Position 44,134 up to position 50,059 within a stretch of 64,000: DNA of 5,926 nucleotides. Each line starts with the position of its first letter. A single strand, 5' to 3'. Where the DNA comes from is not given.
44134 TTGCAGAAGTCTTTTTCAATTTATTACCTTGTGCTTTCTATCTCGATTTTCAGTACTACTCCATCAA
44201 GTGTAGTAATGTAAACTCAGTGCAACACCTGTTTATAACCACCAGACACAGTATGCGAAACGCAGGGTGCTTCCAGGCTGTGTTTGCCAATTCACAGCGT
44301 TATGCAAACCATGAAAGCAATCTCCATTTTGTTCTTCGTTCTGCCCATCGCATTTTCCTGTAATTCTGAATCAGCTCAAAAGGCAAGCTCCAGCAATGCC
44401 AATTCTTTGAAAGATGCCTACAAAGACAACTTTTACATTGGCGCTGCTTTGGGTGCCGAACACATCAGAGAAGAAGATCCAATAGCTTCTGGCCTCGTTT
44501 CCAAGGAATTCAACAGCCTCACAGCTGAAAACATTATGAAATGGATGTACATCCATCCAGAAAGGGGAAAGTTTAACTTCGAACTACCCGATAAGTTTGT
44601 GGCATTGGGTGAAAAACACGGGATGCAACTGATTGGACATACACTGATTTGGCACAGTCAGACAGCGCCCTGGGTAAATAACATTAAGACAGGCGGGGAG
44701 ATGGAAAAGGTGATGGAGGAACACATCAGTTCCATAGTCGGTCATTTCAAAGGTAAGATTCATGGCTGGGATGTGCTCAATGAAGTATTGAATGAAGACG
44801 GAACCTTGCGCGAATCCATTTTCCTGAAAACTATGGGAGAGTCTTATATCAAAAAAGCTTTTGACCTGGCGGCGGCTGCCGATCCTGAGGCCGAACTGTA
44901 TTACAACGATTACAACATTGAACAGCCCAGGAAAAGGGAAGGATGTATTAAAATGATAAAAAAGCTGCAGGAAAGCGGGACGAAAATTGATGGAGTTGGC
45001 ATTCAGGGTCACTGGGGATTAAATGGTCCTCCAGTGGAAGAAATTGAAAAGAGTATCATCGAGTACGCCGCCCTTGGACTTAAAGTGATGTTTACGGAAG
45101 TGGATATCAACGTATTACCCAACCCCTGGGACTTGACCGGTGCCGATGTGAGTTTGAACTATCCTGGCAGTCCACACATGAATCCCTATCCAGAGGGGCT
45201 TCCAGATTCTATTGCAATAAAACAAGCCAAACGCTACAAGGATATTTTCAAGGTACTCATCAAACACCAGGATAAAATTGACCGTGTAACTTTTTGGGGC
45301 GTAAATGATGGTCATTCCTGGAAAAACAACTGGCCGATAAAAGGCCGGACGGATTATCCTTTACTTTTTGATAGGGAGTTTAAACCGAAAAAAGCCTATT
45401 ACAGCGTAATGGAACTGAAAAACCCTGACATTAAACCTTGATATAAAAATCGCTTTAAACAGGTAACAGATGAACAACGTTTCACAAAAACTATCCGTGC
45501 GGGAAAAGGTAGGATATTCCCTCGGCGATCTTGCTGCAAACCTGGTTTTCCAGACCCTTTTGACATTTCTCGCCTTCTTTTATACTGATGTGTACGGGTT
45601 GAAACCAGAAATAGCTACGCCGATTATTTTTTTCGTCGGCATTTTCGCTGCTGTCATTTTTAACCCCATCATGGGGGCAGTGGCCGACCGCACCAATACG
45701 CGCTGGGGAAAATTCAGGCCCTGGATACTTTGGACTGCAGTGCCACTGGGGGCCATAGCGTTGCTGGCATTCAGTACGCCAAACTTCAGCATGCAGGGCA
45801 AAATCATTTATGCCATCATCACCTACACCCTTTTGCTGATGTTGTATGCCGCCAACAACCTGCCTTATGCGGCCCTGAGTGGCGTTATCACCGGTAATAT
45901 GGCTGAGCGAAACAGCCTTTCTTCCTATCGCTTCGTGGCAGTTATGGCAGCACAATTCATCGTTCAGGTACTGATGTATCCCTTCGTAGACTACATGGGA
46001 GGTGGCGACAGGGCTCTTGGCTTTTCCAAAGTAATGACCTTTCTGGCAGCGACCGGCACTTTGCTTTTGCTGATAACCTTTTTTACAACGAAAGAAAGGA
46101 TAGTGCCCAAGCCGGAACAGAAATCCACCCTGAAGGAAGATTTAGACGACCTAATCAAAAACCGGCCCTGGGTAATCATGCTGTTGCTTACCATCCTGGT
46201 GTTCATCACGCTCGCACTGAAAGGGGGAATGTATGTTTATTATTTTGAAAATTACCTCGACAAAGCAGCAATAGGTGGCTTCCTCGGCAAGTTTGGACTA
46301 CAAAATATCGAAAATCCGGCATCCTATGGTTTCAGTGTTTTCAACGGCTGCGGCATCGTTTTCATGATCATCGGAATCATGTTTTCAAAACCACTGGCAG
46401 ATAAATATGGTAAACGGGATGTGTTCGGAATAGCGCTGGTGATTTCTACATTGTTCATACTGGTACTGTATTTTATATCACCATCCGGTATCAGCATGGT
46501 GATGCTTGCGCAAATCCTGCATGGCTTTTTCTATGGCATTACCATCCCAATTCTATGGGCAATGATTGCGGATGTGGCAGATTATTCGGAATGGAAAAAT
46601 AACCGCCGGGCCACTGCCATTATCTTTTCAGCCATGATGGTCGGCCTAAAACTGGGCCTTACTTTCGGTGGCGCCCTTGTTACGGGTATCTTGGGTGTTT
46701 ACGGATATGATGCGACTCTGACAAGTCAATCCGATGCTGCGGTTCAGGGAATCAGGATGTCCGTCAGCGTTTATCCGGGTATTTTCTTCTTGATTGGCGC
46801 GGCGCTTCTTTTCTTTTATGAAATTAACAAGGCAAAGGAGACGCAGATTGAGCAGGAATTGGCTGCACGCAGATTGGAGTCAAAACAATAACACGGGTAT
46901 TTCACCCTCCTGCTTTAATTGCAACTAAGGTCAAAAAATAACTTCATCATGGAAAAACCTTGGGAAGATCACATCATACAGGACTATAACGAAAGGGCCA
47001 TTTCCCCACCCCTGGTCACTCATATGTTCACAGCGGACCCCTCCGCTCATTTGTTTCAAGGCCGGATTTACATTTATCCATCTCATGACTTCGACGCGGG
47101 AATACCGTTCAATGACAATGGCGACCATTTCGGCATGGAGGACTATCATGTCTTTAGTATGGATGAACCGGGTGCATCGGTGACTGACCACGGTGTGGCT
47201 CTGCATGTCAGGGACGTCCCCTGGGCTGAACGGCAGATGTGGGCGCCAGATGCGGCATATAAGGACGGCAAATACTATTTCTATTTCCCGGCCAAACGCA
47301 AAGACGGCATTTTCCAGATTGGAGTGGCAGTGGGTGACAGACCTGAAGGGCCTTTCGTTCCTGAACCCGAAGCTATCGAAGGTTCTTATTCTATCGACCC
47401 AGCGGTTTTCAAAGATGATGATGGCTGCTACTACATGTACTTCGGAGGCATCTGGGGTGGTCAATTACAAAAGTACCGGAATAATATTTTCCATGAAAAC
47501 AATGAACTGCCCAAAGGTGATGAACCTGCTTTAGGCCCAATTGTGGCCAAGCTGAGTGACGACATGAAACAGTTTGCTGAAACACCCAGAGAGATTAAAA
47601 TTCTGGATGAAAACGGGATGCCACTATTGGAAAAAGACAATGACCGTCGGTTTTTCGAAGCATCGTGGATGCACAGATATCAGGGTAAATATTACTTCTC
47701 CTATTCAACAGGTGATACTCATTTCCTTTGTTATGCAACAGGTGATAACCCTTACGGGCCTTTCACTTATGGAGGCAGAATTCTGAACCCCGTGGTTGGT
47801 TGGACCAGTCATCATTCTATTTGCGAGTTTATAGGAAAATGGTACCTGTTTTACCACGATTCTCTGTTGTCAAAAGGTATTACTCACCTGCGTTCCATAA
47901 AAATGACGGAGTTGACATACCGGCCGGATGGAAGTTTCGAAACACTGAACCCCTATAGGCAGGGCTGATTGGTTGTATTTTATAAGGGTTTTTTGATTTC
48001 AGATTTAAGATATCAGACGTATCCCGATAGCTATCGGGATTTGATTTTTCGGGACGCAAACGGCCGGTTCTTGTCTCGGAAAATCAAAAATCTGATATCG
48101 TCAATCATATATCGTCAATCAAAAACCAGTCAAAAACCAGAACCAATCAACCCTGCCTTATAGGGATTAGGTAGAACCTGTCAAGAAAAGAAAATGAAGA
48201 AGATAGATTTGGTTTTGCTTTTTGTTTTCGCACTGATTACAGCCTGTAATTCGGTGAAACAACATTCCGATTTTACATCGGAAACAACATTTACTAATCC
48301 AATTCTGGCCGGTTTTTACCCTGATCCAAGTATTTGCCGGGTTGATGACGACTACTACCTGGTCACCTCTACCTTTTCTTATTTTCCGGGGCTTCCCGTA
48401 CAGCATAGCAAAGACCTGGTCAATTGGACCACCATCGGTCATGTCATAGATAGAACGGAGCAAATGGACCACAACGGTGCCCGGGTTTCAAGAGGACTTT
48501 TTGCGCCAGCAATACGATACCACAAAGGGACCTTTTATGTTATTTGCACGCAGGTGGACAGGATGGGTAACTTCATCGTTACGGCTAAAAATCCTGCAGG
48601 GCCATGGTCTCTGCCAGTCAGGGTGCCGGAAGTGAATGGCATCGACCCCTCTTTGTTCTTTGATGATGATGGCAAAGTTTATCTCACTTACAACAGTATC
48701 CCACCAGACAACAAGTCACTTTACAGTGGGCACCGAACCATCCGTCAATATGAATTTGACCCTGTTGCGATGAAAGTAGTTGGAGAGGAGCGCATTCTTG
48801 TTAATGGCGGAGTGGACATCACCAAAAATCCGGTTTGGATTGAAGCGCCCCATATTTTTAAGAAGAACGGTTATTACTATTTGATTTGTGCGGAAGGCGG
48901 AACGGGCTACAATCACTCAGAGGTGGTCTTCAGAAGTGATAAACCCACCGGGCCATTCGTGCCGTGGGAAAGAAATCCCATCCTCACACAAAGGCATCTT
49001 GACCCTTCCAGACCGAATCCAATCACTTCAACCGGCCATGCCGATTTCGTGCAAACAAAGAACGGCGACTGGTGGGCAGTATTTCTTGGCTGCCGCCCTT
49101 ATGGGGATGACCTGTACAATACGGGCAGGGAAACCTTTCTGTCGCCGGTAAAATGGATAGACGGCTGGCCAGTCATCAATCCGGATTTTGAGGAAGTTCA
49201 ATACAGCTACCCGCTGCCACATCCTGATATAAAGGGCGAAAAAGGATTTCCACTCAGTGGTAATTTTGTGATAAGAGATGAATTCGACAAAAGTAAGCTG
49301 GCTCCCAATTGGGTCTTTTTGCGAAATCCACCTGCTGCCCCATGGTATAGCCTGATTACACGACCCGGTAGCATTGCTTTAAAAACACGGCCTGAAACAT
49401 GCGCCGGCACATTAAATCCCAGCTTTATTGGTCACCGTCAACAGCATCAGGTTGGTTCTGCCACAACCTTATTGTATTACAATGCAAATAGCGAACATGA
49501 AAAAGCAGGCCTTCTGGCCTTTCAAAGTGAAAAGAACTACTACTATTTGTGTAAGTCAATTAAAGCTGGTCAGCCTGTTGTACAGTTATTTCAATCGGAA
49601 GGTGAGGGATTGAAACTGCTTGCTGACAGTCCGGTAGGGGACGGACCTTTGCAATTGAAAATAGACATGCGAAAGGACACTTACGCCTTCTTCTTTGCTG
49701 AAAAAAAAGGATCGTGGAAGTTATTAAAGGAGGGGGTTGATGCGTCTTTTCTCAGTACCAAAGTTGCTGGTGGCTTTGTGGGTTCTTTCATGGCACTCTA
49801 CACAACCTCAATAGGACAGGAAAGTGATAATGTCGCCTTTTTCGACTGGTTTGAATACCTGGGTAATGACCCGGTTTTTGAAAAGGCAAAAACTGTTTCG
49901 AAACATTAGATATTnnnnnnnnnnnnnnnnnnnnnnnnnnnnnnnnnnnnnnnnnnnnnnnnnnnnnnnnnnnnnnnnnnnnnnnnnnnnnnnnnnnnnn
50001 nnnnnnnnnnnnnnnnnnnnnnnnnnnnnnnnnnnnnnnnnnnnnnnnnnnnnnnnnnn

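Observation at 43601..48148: Two near-identical 182-bp MITE-like elements in inverted orientation bracket the GH10-symporter-GH43 xylan cassette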

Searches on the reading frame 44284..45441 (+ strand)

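Call 10: search_protein_families(library=pfam, proteins=[window:44284-45441:+])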
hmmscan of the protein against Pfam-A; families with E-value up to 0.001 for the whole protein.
window:44284-45441:+ (385 aa): 1 family
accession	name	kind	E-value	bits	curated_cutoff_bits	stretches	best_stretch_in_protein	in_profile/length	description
PF00331.26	Glyco_hydro_10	-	2.8e-102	342.5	22.1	1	41-377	1-310/311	Glycosyl hydrolase family 10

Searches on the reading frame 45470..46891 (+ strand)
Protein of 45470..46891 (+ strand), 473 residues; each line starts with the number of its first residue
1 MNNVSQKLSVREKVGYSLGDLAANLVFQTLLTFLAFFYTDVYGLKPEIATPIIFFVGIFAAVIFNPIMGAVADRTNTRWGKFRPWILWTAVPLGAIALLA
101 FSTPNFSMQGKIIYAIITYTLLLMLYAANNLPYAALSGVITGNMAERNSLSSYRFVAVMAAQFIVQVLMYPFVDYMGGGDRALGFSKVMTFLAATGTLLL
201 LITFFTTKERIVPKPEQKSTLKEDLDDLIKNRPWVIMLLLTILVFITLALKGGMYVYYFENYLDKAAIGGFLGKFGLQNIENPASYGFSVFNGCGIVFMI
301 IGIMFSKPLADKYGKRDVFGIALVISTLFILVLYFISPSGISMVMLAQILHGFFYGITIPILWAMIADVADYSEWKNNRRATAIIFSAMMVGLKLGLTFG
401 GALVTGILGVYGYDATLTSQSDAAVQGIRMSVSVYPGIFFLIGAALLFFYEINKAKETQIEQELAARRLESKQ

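Call 10: search_protein_families(library=pfam, proteins=[window:45470-46891:+])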
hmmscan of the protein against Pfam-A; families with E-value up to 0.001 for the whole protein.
window:45470-46891:+ (473 aa): 2 families
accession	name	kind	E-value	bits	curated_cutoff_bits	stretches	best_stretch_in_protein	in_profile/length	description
PF13347.12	MFS_2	-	6.4e-82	275.8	27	1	15-454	1-427/427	MFS/sugar transport protein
PF07690.21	MFS_1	-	9.2e-18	64.7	33.4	2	262-464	9-187/347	Major Facilitator Superfamily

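Call 14: find_encoding_contigs(protein=window:45470-46891:+, flank=10000, max_places=10)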
Protein window:45470-46891:+ (473 aa): no gene with exactly this product is on record in the collection.

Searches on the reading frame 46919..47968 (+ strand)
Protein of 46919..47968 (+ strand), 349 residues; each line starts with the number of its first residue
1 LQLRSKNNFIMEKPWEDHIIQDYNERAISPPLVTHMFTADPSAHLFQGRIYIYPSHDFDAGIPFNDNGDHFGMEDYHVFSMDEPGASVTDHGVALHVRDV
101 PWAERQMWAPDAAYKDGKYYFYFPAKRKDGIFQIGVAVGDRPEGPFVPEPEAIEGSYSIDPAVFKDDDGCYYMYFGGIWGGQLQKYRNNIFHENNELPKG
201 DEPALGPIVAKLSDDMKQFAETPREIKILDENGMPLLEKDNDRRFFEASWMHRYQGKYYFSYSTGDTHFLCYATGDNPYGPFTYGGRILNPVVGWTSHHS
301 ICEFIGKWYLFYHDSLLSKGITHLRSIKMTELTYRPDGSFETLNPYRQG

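Call 10: search_protein_families(library=pfam, proteins=[window:46919-47968:+])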
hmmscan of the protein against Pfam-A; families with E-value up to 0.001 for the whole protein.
window:46919-47968:+ (349 aa): 1 family
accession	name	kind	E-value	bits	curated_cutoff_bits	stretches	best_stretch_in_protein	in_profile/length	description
PF04616.20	Glyco_hydro_43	-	5.8e-26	91.9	32.2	1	98-339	57-287/288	Glycosyl hydrolases family 43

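Call 25: find_homologous_proteins(query=window:46919-47968:+, max_evalue=1e-30)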
Query window:46919-47968:+ (349 aa): 8000 proteins with E <= 1e-30 among 8000 candidates; the best 120 are listed.
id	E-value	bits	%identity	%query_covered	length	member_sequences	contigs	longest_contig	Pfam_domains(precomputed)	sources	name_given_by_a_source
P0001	1.2e-241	819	100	97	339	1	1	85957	PF04616.21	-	-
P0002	2.2e-193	661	80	96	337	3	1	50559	PF04616.21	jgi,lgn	jgi:hypothetical protein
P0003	6.1e-188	643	79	96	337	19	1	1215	PF04616.21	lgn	-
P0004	6.5e-188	643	78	97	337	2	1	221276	PF04616.21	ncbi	ncbi:MAG: glycoside hydrolase family 43 protein [Saprospiraceae bacterium]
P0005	6.2e-187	639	78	97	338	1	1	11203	PF04616.21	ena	-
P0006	2.9e-186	637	77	97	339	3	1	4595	PF04616.21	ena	-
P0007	1.2e-185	635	78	93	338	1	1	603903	PF04616.21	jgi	jgi:hypothetical protein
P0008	1.5e-185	635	79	95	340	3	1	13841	PF04616.21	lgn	-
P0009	1.6e-185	635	78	94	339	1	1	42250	PF04616.21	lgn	-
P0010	3.0e-185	634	78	97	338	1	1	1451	PF04616.21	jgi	jgi:hypothetical protein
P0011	6.2e-185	633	80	93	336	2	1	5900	PF04616.21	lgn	-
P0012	1.3e-184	632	78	93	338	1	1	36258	PF04616.21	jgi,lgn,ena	-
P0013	1.6e-184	631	79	94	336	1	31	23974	PF04616.21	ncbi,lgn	-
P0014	1.6e-184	631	80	93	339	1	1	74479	PF04616.21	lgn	-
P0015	2.0e-184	631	76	97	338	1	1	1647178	PF04616.21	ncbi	ncbi:MAG: glycoside hydrolase family 43 protein [Chitinophagales bacterium]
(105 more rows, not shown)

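Call 27: find_encoding_contigs(protein=P0002, flank=10000, max_places=3)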
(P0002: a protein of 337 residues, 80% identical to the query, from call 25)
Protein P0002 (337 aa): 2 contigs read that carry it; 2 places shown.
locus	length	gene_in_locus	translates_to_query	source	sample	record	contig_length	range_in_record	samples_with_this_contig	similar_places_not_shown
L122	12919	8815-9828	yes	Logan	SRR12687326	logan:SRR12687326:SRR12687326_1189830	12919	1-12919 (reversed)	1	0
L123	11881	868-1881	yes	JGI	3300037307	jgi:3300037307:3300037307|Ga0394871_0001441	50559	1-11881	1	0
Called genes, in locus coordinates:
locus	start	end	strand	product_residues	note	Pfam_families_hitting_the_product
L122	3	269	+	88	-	?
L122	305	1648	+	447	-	PF01261:AP_endonuc_2 (faint), PF27526:XylA2_C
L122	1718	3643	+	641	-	PF03629:SASA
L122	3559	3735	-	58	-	-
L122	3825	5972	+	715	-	PF03648:Glyco_hydro_67N, PF07488:Glyco_hydro_67M, PF07477:Glyco_hydro_67C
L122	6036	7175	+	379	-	PF00331:Glyco_hydro_10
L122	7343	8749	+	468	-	PF13347:MFS_2, PF07690:MFS_1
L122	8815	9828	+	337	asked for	PF04616:Glyco_hydro_43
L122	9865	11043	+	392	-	PF03786:UxuA, PF01261:AP_endonuc_2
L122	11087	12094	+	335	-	PF08450:SGL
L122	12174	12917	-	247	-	?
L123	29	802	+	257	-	PF07690:MFS_1, PF13347:MFS_2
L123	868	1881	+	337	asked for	PF04616:Glyco_hydro_43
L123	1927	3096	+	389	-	PF03786:UxuA, PF01261:AP_endonuc_2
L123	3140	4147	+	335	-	PF08450:SGL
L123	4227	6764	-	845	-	PF00311:PEPcase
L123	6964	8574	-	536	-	PF14685:PDZ_Tricorn (faint), PF00089:Trypsin, PF13365:Trypsin_2, PF00595:PDZ, PF12812:PDZ_1 (faint), PF13180:PDZ_2, PF17820:PDZ_6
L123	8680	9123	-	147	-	PF00011:HSP20, PF17886:ArsA_HSP20 (faint)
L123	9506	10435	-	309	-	PF02126:PTE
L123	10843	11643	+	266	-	PF05148:Methyltransf_8 (weak), PF01209:Ubie_methyltran, PF13489:Methyltransf_23, PF13649:Methyltransf_25, PF13847:Methyltransf_31, PF08241:Methyltransf_11, PF08242:Methyltransf_12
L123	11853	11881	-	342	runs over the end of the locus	PF08240:ADH_N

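Call 28: find_encoding_contigs(protein=P0004, flank=10000, max_places=3)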
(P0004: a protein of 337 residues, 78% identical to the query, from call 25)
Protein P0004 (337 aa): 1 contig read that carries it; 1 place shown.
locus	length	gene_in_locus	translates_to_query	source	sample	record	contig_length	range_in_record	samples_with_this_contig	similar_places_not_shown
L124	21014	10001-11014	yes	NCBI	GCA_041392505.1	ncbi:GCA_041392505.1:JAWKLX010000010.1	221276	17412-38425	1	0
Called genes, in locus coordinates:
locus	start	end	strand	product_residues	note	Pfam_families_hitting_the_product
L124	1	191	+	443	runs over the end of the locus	PF02447:GntP_permease, PF03600:CitMHS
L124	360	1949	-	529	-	PF00144:Beta-lactamase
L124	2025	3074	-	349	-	PF01381:HTH_3 (faint), PF00356:LacI, PF00532:Peripla_BP_1, PF13407:Peripla_BP_4, PF13377:Peripla_BP_3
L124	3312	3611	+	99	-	PF03648:Glyco_hydro_67N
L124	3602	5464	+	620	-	PF07488:Glyco_hydro_67M, PF07477:Glyco_hydro_67C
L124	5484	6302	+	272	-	PF00106:adh_short, PF08659:KR, PF23441:SDR, PF13561:adh_short_C2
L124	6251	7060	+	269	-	PF01522:Polysacc_deac_1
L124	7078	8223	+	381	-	PF00331:Glyco_hydro_10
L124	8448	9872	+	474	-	PF13347:MFS_2, PF07690:MFS_1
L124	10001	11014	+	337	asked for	PF04616:Glyco_hydro_43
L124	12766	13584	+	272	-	PF04383:KilA-N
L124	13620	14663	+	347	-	PF08450:SGL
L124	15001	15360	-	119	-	-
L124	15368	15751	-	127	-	PF07332:Phage_holin_3_6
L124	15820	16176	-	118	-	PF12732:YtxH (faint)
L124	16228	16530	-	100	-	-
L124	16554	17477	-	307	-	PF05552:MS_channel_1st_1, PF00924:MS_channel_2nd, PF21082:MS_channel_3rd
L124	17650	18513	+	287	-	PF00582:Usp (faint)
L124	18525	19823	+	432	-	PF10011:DUF2254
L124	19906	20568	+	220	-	-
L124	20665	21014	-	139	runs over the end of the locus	PF00072:Response_reg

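Call 29: find_encoding_contigs(protein=P0001, flank=10000, max_places=5)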
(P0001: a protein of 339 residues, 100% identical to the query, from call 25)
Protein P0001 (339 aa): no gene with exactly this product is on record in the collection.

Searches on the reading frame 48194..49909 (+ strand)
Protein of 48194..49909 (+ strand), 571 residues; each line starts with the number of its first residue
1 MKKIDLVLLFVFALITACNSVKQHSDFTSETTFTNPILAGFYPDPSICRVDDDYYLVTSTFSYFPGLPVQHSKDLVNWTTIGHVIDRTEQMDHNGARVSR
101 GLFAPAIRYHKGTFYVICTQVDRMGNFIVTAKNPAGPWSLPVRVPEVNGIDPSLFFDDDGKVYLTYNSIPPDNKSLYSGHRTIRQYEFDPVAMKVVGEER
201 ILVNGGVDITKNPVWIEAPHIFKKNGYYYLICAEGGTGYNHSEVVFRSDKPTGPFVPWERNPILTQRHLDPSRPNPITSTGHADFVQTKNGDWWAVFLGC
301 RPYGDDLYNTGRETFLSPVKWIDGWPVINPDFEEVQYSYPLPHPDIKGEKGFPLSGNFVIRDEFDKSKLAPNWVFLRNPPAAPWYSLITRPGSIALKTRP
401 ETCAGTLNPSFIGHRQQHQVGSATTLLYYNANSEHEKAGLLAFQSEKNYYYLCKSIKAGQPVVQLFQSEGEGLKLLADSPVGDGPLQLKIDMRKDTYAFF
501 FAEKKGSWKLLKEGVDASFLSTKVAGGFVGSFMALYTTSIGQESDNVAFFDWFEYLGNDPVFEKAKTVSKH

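Call 10: search_protein_families(library=pfam, proteins=[window:48194-49909:+])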
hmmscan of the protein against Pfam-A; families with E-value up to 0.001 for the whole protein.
window:48194-49909:+ (571 aa): 3 families
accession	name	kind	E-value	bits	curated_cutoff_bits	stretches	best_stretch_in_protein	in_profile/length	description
PF04616.20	Glyco_hydro_43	-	2.2e-95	319.8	32.2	1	33-326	1-288/288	Glycosyl hydrolases family 43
PF17851.8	GH43_C2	-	1.9e-50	171.8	22.7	1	361-555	1-202/203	Beta xylosidase C-terminal Concanavalin A-like domain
PF16396.11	DUF5005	-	6.2e-05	22.4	29.6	1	208-256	318-364/443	Domain of unknown function (DUF5005)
